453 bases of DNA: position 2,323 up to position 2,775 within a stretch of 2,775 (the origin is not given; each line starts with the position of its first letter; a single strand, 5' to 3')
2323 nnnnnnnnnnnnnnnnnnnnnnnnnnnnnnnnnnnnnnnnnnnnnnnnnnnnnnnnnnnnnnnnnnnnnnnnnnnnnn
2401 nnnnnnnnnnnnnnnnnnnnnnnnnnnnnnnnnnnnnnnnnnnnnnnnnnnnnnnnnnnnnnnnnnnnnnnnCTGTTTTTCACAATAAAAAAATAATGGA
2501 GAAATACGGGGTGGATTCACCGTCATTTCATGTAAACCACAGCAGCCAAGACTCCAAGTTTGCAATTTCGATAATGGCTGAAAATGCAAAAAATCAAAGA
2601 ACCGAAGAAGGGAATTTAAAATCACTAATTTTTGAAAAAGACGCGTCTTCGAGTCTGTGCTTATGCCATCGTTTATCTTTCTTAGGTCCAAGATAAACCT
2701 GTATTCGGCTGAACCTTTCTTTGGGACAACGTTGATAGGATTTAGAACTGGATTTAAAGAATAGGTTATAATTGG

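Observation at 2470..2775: Degenerate reverse-transcriptase relic in an open frame at the right edge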

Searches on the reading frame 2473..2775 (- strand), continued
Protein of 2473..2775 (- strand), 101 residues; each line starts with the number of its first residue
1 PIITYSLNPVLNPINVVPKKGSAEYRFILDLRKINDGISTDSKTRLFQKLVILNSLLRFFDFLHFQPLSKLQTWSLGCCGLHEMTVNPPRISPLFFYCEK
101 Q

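Call 48: find_encoding_contigs(protein=P0009, flank=10000)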
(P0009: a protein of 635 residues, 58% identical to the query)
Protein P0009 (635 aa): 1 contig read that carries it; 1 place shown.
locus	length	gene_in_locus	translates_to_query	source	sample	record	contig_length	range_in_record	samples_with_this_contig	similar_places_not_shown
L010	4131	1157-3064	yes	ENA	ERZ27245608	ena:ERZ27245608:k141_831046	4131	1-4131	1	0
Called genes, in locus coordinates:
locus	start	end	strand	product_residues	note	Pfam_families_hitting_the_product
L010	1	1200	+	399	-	?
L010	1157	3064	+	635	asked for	PF00078:RVT_1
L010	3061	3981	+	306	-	PF00589:Phage_integrase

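Call 57: search_protein_families(library=pfam, proteins=[L008:3-890:+, L008:1028-2176:+], max_evalue=0.1)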
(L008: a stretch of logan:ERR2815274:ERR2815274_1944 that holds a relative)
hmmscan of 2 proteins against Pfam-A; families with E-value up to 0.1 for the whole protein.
L008:3-890:+ (295 aa): 1 family
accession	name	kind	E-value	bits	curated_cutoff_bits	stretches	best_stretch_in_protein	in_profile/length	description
PF00589.27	Phage_integrase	-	2.9e-11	43.9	27.1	1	122-271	32-168/172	Phage integrase family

L008:1028-2176:+ (382 aa): 1 family
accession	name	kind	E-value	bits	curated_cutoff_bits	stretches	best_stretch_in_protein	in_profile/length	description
PF10955.13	Fin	-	0.021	15.5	23.7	1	25-75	16-67/76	Anti-sigma-F factor Fin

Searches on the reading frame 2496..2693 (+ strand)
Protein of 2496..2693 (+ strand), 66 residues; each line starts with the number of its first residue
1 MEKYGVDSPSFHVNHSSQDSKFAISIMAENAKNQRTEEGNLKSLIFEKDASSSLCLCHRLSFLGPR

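Call 41: find_encoding_contigs(protein=window:2496-2693:+, flank=10000)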
Protein seq(66 aa) (66 aa): no gene with exactly this product is on record in the collection.

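Call 57: search_protein_families(library=pfam, proteins=[window:2496-2693:+], max_evalue=0.1)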
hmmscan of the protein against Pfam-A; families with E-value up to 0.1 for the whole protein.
seq(66 aa): 0 families

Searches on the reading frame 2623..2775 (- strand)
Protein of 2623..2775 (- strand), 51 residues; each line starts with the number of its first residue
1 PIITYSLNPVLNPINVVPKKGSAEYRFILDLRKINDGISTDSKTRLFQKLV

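Call 24: search_solved_structures(query=window:2650-2775:-, max_evalue=10, show_alignments=5)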
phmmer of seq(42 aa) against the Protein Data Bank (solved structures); distinct sequences matched with E-value up to 10: 4.
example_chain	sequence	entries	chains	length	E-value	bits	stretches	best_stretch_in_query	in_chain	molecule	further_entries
5txo_A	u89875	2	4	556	0.25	15.1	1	8-36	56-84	HIV-1 REVERSE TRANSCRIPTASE P66 SUBUNIT | HIV-1 REVERSE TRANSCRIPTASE P51 SUBUNIT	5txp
4ol8_A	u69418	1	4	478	0.64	13.9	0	4-39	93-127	Reverse transcriptase/ribonuclease H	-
1d1u_A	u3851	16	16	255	1.8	12.5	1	8-38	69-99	PROTEIN (REVERSE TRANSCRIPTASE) | Reverse Transcriptase | Reverse transcriptase domain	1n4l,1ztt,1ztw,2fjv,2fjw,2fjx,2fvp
1i6j_A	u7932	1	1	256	1.8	12.5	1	8-38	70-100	REVERSE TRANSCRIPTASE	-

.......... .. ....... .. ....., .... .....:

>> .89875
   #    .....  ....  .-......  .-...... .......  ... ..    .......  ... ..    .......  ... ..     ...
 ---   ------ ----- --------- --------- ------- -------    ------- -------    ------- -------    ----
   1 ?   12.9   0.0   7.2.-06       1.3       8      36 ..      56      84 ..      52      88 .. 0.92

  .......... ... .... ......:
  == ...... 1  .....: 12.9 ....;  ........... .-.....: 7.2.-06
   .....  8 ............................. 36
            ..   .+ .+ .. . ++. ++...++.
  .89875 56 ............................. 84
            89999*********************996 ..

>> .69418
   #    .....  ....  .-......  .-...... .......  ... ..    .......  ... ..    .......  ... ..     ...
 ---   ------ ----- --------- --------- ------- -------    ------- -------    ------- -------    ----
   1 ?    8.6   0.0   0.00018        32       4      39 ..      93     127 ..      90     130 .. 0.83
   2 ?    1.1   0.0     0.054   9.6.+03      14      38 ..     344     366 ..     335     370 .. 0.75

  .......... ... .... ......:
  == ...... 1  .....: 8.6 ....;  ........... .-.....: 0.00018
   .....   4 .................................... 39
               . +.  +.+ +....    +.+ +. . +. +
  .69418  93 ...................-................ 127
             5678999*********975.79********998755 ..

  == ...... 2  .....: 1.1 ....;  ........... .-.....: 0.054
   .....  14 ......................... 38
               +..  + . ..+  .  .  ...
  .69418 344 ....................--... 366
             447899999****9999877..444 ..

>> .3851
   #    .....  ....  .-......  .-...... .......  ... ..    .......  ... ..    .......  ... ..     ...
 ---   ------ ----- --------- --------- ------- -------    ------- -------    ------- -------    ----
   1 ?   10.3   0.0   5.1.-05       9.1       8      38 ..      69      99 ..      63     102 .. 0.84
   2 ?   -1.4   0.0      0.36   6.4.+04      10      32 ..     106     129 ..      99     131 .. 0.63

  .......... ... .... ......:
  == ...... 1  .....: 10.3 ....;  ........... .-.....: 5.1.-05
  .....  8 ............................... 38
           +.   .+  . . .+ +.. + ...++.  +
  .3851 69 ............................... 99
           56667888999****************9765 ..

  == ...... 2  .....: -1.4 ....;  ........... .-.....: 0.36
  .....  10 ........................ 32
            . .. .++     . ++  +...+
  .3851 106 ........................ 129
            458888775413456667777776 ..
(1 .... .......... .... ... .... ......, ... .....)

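Call 25: search_protein_families(library=pfam, proteins=[window:2650-2775:-], max_evalue=10)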
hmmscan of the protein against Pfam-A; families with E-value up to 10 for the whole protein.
seq(42 aa): 0 families

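Call 59: find_related_loci(query=window:2623-2775:-, collection=metagenome_contigs, flank=10000)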
Query window:2623-2775:- (51 aa) in metagenome_contigs; peptide patterns used: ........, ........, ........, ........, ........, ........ (x = any residue, [..] = any of these).
578 stretches matched a pattern; 1 encode a relative of the query (tblastn E <= 1e-3); 1 distinct loci.
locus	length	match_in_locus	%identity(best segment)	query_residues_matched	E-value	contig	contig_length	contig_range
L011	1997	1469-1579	70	6-42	5e-15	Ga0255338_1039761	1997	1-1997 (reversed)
